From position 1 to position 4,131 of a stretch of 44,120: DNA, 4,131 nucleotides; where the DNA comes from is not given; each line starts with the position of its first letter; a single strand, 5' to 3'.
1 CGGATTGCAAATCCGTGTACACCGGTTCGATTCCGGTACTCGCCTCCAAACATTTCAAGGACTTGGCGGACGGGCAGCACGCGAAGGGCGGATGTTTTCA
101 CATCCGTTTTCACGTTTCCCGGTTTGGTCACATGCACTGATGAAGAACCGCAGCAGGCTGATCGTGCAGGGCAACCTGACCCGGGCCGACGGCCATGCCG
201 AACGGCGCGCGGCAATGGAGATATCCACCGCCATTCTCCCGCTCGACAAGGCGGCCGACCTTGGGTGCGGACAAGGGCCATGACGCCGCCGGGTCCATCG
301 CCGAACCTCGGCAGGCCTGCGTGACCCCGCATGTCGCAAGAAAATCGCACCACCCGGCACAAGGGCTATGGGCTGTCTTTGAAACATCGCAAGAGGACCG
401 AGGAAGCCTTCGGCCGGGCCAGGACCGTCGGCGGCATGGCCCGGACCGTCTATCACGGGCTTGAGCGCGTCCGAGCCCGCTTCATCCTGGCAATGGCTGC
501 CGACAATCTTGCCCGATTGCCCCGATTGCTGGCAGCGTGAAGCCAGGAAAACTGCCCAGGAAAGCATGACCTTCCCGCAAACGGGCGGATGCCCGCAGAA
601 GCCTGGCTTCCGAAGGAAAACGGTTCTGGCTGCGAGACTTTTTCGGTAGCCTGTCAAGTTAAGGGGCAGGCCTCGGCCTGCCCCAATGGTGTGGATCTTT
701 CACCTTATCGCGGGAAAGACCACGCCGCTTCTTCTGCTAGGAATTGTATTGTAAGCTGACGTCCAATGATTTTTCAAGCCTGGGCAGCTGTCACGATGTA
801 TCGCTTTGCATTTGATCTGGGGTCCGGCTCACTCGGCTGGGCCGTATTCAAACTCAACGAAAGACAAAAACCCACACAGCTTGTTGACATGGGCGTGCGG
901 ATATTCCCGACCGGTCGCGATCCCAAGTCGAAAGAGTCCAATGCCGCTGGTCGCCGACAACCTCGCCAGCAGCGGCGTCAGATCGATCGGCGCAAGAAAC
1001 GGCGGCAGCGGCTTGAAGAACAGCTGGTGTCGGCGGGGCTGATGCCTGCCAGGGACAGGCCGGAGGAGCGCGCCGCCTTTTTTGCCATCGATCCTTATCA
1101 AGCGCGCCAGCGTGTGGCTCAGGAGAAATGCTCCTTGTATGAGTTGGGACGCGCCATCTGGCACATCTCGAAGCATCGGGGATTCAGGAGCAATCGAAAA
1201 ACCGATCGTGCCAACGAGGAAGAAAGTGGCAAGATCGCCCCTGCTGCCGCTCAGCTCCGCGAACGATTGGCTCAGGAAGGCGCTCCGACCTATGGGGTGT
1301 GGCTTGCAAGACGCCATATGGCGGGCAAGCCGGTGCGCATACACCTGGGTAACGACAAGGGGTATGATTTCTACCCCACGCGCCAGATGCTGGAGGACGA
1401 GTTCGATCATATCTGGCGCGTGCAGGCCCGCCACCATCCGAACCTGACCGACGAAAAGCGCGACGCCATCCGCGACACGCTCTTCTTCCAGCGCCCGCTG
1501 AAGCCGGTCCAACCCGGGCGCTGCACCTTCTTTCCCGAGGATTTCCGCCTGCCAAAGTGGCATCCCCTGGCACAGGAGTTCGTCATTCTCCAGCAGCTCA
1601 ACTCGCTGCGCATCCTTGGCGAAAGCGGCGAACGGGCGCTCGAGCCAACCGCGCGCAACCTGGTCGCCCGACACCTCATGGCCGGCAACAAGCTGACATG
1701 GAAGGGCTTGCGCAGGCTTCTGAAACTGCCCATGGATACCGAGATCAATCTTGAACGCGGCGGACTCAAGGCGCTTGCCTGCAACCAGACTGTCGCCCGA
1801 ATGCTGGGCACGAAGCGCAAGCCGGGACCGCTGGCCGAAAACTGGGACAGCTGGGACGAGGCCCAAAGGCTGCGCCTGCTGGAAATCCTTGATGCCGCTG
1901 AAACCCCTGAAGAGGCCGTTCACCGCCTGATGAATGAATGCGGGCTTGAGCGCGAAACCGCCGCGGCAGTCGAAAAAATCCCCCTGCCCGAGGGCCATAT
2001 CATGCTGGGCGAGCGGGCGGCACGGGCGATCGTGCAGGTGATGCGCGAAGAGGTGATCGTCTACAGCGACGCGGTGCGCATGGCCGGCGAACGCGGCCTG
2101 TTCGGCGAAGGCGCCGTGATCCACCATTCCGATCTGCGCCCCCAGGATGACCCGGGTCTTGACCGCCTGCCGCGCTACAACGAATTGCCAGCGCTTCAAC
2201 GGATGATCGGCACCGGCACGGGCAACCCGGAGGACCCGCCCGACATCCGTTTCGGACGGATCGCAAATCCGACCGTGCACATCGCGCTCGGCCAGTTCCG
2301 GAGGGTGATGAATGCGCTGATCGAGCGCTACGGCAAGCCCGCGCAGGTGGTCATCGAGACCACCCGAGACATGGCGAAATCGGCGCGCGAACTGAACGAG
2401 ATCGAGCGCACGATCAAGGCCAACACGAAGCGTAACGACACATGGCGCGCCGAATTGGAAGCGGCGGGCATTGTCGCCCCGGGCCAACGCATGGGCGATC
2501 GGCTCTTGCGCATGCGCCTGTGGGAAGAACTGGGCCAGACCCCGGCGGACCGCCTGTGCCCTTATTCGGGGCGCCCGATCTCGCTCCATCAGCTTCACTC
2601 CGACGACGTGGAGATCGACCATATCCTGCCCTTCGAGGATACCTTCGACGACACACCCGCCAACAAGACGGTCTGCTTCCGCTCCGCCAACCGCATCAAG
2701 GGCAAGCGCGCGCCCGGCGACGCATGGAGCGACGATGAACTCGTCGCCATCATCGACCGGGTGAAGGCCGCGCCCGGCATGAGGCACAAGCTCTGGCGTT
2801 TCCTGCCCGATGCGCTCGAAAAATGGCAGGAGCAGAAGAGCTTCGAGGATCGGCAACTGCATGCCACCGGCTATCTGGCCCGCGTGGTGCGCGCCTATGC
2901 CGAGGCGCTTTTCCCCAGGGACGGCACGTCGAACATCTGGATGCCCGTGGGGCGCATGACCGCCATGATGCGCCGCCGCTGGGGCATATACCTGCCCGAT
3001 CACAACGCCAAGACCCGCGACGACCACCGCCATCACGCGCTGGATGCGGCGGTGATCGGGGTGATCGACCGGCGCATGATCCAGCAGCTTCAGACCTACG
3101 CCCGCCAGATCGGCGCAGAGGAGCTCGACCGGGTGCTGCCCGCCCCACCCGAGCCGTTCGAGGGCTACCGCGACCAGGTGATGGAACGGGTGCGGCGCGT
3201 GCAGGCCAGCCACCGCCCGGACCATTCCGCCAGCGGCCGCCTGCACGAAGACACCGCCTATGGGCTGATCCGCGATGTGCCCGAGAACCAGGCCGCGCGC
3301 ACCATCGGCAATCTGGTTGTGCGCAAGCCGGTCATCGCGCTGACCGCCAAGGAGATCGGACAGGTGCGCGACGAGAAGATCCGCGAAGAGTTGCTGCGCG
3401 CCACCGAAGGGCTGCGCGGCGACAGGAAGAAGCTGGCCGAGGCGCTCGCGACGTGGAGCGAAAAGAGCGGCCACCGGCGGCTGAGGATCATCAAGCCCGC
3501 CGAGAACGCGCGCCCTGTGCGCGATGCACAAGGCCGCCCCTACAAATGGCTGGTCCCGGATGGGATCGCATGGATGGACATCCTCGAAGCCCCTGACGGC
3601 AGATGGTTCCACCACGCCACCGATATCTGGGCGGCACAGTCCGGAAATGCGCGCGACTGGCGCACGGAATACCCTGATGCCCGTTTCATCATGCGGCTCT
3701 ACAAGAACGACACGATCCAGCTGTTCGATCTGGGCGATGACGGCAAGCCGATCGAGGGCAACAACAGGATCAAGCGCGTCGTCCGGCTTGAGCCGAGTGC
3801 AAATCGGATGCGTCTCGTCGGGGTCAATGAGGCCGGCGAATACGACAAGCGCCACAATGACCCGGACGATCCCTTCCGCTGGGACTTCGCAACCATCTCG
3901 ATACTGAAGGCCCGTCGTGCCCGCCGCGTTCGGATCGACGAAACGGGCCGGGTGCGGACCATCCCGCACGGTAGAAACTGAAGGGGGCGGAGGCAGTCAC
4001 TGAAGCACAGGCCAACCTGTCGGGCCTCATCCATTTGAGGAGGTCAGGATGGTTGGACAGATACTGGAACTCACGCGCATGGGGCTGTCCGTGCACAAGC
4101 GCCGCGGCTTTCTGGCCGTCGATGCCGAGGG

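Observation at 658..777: tracrRNA candidate transcribed divergently from cas9, with strand assigned by a G.U wobble signature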

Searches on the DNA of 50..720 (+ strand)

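Call 27: search_dna_similar(query=window:50-720:+, collection=plasmids, mode=distant, max_rows=12)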
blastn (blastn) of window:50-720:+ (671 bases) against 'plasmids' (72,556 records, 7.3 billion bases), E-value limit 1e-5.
Records with a match: 33; places in all: 38; records where one place covers at least 80% of the query: 0.
Best place of each record, by identity: 60-80% 33.
By first word of the organism name: Paracoccus 12; Ketogulonicigenium 3; Roseivivax 3; Roseovarius 3; Leisingera 2; Tabrizicola 1; Rhodobacter 1; Roseinatronobacter 1; Pseudohalocynthiibacter 1; Pukyongiella 1; and 5 more.
By predicted mobility (MOB-suite, as given by PLSDB): non-mobilizable 17; conjugative 10; mobilizable 6.
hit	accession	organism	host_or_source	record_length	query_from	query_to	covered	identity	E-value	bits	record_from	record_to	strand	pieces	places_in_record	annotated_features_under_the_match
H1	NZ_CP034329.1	Tabrizicola piscis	Tanakia koreensis,mono bacterial isolate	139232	82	506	63%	73.3%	7e-70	272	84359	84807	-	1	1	IS5 family transposase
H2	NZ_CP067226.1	Paracoccus sp. MC1862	pure cultures of bacteria,river bed soil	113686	82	491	61%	75.9%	8e-82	312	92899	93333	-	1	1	IS5 family transposase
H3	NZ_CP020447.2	Paracoccus yeei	Homo sapiens,Urine suprapubic aspirate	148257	82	502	63%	72.9%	1e-66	261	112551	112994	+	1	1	none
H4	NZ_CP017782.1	Rhodobacter xanthinilyticus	bacterial culture,sea water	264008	82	491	61%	74.7%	2e-76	294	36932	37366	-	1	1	IS5 family transposase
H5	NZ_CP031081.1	Paracoccus yeei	Homo sapiens,single cell,eye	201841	82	506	63%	71.8%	5e-59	236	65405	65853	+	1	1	IS5 family transposase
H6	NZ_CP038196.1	Paracoccus versutus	single cell,soil adjacent to the roots ...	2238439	82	495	62%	73.6%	2e-70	274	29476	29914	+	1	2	none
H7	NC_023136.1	Leisingera methylohalidivorans DSM 14336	Seawater collected from a tide pool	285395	82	494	62%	72.6%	5e-46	251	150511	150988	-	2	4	none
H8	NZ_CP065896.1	Paracoccus marcusii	Cancer pagurus,whole ...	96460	82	494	62%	72.1%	2e-63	250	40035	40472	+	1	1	IS5 family transposase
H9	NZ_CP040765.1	Paracoccus liaowanqingii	Tibetan antelope,cell culture,feces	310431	82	494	62%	71.7%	1e-60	241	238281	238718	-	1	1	IS5 family transposase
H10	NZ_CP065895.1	Paracoccus marcusii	Cancer pagurus,whole ...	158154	82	495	62%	70.6%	5e-53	215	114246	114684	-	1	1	none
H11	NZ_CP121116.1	Roseinatronobacter sp. S2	cell culture,Alkaline Spring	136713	82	494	62%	70.5%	2e-52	214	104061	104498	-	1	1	IS5 family transposase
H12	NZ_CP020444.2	Paracoccus yeei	Homo sapiens,Urine suprapubic aspirate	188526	88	491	60%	71.3%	9e-56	224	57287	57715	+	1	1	IS5 family transposase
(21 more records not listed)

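Call 43: get_annotated_region(hit=H2, flank=1200)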
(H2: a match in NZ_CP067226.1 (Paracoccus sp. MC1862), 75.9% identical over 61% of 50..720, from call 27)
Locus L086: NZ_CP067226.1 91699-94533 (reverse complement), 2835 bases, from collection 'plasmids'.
description: Paracoccus sp. MC1862 plasmid unnamed1, complete sequence
organism: Paracoccus sp. MC1862 (NCBI taxid 2760307)
taxonomy: Bacteria; Pseudomonadota; Alphaproteobacteria; Rhodobacterales; Paracoccaceae; Paracoccus; Paracoccus sp. MC1862
host: -; source: pure cultures of bacteria,river bed soil; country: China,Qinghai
typing (MOB-suite, as given by PLSDB): non-mobilizable
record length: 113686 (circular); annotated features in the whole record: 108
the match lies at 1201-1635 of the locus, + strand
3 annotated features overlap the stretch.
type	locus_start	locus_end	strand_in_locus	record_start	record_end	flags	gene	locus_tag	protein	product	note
CDS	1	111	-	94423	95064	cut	-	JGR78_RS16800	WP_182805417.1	DNA mobilization endonuclease VirD1/MobC family subunit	-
CDS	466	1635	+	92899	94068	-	-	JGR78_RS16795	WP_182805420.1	IS5 family transposase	-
CDS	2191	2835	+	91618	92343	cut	-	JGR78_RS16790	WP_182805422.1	P-loop NTPase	-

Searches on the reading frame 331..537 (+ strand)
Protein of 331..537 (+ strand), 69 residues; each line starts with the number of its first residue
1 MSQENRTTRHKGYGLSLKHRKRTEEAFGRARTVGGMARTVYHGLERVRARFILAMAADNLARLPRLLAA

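Call 23: search_protein_families(library=pfam, proteins=[window:331-537:+], max_evalue=1)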
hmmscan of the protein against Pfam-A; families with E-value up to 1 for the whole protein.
seq(69 aa): 1 family
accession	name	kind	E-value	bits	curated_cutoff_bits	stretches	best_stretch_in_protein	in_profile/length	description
PF13751.12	DDE_Tnp_1_6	-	7.4e-06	26.7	25.1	1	4-63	63-124/125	Transposase DDE domain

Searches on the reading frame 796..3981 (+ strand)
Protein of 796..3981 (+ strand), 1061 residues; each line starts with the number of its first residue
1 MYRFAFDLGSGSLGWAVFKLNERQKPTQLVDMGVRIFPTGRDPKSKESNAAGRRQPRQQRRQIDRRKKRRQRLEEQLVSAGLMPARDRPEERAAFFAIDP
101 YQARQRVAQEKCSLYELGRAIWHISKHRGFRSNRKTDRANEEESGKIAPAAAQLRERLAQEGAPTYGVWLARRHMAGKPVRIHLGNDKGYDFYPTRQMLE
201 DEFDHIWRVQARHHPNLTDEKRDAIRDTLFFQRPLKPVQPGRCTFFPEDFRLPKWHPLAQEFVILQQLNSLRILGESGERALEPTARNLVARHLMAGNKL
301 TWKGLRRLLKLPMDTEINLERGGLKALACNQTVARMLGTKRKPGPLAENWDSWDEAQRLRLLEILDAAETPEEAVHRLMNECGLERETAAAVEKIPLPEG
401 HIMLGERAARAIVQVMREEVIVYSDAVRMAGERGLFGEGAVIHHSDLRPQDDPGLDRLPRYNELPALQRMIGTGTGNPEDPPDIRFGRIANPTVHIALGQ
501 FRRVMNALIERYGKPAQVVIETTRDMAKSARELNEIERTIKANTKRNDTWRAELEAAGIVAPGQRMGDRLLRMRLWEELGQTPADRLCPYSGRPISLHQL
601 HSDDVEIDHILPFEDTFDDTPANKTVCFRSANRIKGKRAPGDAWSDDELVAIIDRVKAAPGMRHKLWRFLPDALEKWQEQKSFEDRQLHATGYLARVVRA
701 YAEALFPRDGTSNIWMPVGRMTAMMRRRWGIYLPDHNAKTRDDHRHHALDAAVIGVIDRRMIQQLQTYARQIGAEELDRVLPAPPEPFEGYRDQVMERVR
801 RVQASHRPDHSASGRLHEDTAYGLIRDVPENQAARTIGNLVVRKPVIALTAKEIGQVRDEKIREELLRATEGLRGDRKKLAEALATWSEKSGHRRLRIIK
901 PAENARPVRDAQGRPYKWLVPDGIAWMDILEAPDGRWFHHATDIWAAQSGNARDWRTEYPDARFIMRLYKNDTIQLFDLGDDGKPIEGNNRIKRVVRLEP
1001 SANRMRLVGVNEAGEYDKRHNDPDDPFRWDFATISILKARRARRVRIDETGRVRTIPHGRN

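Call 14: search_protein_families(library=pfam, proteins=[window:796-3981:+])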
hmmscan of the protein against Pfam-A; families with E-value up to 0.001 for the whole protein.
window:796-3981:+ (1061 aa): 4 families
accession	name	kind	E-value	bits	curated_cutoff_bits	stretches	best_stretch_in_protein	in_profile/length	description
PF13395.12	HNH_4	-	3.5e-17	62.5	22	1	588-640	1-53/54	HNH endonuclease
PF18541.7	RuvC_III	-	5.4e-13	49.8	26.2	1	680-770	3-120/179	RuvC endonuclease subdomain 3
PF18470.6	Cas9_a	-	3e-11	43.8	26.9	1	240-419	7-198/221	Cas9 alpha-helical lobe domain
PF16592.10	Cas9_REC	-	0.00011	21.5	25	0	242-316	332-403/541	REC lobe of CRISPR-associated endonuclease Cas9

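Call 15: find_homologous_proteins(query=window:796-3981:+, max_evalue=1e-50)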
Query window:796-3981:+ (1061 aa): 1886 proteins with E <= 1e-50 among 8000 candidates; the best 120 are listed.
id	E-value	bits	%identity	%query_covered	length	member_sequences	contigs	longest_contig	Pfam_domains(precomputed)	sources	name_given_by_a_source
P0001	0.0e+0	2445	100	100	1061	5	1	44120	PF13395.13,PF18470.7,PF18541.8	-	-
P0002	0.0e+0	2040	83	100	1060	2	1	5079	PF13395.13,PF18470.7,PF18541.8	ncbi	-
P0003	0.0e+0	2038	84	100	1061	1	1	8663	PF13395.13,PF18470.7,PF18541.8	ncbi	-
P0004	0.0e+0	1992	81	100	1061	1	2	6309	PF13395.13,PF18470.7,PF18541.8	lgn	-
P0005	0.0e+0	1989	81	100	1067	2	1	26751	PF13395.13,PF18470.7,PF18541.8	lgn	-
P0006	0.0e+0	1967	80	100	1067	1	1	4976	PF13395.13,PF18470.7,PF18541.8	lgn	-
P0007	0.0e+0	1921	83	94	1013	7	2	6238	PF13395.13,PF18470.7,PF18541.8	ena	-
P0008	0.0e+0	1809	74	100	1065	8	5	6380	PF13395.13,PF18470.7,PF18541.8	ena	-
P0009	0.0e+0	1799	73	100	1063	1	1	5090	PF13395.13,PF18470.7,PF18541.8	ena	-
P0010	0.0e+0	1792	73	100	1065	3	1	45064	PF13395.13,PF18470.7,PF18541.8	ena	-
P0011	0.0e+0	1788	73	100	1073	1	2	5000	PF13395.13,PF18470.7,PF18541.8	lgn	-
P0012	0.0e+0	1782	72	100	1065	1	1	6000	PF13395.13,PF18470.7,PF18541.8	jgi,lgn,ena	-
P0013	0.0e+0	1782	72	100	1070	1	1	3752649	PF13395.13,PF18470.7,PF18541.8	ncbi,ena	-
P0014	0.0e+0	1781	73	100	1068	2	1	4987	PF13395.13,PF18470.7,PF18541.8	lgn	-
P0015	0.0e+0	1774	72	100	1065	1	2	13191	PF13395.13,PF18470.7,PF18541.8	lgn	-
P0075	0.0e+0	1305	57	100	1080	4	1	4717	PF13395.13,PF18470.7,PF18541.8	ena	-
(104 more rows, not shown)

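Call 17: find_related_loci(query=A1, collection=genome_contigs, flank=6000)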
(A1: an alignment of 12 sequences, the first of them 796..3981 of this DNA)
Query A1 (1061 aa) in genome_contigs; peptide patterns used: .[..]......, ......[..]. (x = any residue, [..] = any of these).
600 stretches matched a pattern (row limit reached: there are more); 491 encode a relative of the query (tblastn E <= 1e-3); the best 80 are kept; 80 distinct loci.
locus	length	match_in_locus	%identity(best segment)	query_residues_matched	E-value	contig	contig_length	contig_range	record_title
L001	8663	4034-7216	84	1-1061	0e+0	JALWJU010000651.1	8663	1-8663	MAG: Rhodobacteraceae bacterium isolate M17_metabat1_scaf2bin.110 M17_NODE_9658_length_8663_cov_3.884372, whole genome s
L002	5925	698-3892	66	1-1059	0e+0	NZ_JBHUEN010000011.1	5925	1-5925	Paracoccus pacificus strain CGMCC 1.12755 platanus_K_21_77_11, whole genome shotgun sequence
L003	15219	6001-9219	61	1-1059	0e+0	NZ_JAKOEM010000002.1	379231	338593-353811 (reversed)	Ruegeria alba strain 1NDH52C NODE_2_length_379231_cov_156.213681, whole genome shotgun sequence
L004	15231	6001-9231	60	1-1059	0e+0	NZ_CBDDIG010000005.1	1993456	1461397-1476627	MAG: Roseovarius sp. isolate fcab3373-aa6d-4bec-b16a-1d9be85aad6f contig_5, whole genome shotgun sequence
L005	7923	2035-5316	55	3-1060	0e+0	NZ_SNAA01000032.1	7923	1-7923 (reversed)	Palleronia sediminis strain SS33 NODE_32_length_7923_cov_15.177903, whole genome shotgun sequence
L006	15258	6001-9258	53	2-1060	0e+0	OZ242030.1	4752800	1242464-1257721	MAG: Paracoccaceae bacterium isolate b0a31e3e-96fe-4094-b8e3-cdc964d6e1dc genome assembly, chromosome: 1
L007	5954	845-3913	40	3-1053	0e+0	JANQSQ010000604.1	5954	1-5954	MAG: Rhodothermales bacterium isolate IP30a_bin.15 k99_467606, whole genome shotgun sequence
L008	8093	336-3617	38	2-1053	0e+0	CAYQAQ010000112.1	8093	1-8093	MAG TPA_asm: uncultured candidatus Brocadiaceae bacterium isolate SRP072547_co1_333 genome assembly, contig: NODE_18570_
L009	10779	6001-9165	39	2-1053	0e+0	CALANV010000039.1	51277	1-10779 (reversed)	MAG TPA_asm: uncultured Rhodospirillales bacterium isolate SRR5251193_bin.29_CONCOCT_v1.1_MAG genome assembly, contig: E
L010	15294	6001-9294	37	1-1053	0e+0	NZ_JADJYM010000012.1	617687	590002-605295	MAG: Novosphingobium sp. isolate Lyne_18-Q3-R50-59_BATAC.36 tig00320955-10-6174480, whole genome shotgun sequence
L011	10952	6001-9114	39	2-1052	0e+0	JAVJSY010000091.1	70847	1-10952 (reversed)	MAG: Kiloniellales bacterium isolate G1-WW12-28 k141_52348, whole genome shotgun sequence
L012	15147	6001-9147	38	2-1053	0e+0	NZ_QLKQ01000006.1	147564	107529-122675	Azospirillum brasilense strain HAMBI_3172 CKLFCLNC_6, whole genome shotgun sequence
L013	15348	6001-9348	37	2-1053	0e+0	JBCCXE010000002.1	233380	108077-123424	MAG: Pseudomonadota bacterium isolate P01_F01_bin.118 k141_3568396_length_233380_cov_16.0000, whole genome shotgun seque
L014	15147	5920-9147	37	2-1059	0e+0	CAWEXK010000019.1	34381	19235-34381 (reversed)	MAG: uncultured Alphaproteobacteria bacterium isolate MFD06092.bin.2.175 genome assembly, contig: contig_57709, whole ge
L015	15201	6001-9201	37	4-1053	0e+0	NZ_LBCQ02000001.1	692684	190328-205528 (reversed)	Aquamicrobium sp. LC103 LC103_contig1, whole genome shotgun sequence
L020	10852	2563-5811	39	2-1061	0e+0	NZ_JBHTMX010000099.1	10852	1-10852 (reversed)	Methylopila musalis strain CCUG 61696 GCM70027334_409, whole genome shotgun sequence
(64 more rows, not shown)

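Call 28: find_related_loci(query=window:796-3981:+, collection=metagenome_contigs, flank=2500)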
Query window:796-3981:+ (1061 aa) in metagenome_contigs; peptide patterns used: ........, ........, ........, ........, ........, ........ (x = any residue, [..] = any of these).
61 stretches matched a pattern; 5 encode a relative of the query (tblastn E <= 1e-3); 5 distinct loci.
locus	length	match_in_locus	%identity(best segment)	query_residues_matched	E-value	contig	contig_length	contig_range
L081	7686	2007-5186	82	1-1060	0e+0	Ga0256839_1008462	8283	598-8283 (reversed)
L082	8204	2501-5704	71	1-1059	0e+0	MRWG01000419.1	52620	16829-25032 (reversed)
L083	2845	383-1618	77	648-1059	0e+0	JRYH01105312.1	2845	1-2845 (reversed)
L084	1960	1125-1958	72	1-274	2e-123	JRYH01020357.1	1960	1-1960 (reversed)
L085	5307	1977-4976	26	2-938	4e-42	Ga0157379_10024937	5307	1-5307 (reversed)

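Call 47: search_solved_structures(query=window:796-3981:+, max_evalue=0.00001)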
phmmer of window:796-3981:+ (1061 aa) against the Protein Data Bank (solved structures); distinct sequences matched with E-value up to 0.00001: 42.
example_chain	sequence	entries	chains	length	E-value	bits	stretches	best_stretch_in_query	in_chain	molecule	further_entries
9ar4_A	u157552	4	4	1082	2.1e-64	221.3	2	2-317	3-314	CRISPR-associated endonuclease Cas9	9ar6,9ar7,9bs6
8jtj_A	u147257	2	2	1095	1.7e-59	205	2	2-316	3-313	CRISPR-associated endonuclease Cas9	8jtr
8uza_A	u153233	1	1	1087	1.8e-59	204.9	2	2-316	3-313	CRISPR-associated endonuclease Cas9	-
8uzb_A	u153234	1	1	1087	6.4e-59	203.1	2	2-316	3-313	CRISPR-associated endonuclease Cas9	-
8ja0_A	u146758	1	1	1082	6.1e-58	199.8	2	482-771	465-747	CRISPR-associated endonuclease Cas9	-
6kc8_A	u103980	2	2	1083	6.2e-58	199.8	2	482-771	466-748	CRISPR-associated endonuclease Cas9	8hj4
6jdq_A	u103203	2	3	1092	6.4e-58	199.8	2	482-771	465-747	CRISPR-associated endonuclease Cas9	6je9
8hnt_A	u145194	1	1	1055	3.4e-57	197.4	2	481-770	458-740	CRISPR-associated endonuclease Cas9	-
6je3_A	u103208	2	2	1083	5.1e-57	196.8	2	482-771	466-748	CRISPR-associated endonuclease Cas9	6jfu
6jdv_A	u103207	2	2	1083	1.4e-56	195.3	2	482-771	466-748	CRISPR-associated endonuclease Cas9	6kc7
8hnw_A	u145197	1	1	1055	7.9e-56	192.8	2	481-770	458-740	CRISPR-associated endonuclease Cas9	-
6je4_A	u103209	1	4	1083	1.3e-55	192.1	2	482-771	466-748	CRISPR-associated endonuclease Cas9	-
8hnv_A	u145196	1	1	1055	7.9e-55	189.5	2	481-770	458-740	CRISPR-associated endonuclease Cas9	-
21dz_A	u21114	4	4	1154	2.5e-46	161.4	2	482-769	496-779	CRISPR-associated endonuclease Cas9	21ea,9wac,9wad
6rj9_C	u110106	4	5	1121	4.1e-41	144.1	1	488-759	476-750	CRISPR-associated endonuclease Cas9 1 | Streptococcus Thermophilus 1 Cas9 | Cas 9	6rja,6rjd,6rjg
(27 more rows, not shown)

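Call 48: search_protein_families(library=ncbifam, proteins=[window:796-3981:+])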
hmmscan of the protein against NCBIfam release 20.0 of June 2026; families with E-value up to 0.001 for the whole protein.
window:796-3981:+ (1061 aa): 2 families
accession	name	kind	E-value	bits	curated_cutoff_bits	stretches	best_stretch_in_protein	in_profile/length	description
TIGR01865.2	cas_Csn1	equivalog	1.1e-159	533.9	100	1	2-1051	1-1069/1070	type II CRISPR RNA-guided endonuclease Cas9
NF049971.1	CRISPR_Cas9d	exception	5.6e-35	121.3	375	1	487-760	459-725/986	type II CRISPR RNA-guided endonuclease Cas9d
